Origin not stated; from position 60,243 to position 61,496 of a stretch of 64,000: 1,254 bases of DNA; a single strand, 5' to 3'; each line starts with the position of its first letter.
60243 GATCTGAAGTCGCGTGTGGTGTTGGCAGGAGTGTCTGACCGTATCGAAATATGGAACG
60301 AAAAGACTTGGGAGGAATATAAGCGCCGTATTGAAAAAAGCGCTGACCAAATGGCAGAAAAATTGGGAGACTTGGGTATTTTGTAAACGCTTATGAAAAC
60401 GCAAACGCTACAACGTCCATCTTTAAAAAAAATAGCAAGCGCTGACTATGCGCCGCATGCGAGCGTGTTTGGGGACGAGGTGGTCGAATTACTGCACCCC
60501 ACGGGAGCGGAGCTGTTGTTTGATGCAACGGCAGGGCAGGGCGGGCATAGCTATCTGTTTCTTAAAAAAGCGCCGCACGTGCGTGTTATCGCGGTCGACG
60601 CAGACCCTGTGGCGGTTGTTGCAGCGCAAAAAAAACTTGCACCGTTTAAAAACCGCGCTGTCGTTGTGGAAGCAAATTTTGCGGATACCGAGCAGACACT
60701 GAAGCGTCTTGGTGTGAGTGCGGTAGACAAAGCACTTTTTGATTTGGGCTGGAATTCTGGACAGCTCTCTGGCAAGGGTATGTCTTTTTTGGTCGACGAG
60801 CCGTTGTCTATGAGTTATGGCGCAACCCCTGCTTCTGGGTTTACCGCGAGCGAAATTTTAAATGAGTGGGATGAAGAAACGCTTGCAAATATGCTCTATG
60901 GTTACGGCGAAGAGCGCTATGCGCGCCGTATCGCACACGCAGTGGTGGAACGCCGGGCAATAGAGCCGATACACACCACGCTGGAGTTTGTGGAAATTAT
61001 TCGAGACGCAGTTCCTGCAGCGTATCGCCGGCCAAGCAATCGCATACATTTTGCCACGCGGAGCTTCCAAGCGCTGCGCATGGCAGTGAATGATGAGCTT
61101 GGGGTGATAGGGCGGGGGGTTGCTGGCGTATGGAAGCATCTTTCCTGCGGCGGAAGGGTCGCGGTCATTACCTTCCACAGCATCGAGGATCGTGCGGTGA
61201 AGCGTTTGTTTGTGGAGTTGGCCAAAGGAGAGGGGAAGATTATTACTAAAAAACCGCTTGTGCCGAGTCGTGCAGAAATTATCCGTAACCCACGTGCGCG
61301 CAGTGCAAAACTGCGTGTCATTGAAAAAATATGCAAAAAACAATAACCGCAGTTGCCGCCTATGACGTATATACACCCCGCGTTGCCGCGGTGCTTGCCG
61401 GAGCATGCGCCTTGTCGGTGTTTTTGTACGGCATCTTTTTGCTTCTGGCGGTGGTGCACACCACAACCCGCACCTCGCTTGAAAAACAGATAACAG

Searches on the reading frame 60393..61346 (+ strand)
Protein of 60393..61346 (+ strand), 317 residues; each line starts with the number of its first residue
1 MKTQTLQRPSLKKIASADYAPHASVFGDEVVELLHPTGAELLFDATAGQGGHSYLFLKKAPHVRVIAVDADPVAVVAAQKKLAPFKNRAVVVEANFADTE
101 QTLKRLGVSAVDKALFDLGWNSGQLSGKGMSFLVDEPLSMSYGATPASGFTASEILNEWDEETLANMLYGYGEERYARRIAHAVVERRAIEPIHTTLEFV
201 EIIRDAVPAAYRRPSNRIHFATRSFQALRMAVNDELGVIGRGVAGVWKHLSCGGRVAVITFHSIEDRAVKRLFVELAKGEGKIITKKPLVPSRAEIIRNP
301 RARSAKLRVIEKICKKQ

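Call 78: search_protein_families(library=pfam, proteins=[window:60393-61346:+], max_evalue=0.0001)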
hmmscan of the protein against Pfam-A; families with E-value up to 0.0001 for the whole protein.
window:60393-61346:+ (317 aa): 1 family
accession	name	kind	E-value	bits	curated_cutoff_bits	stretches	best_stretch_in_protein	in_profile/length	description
PF01795.25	Methyltransf_5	-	3.1e-84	283.5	27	1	21-313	3-309/309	MraW methylase family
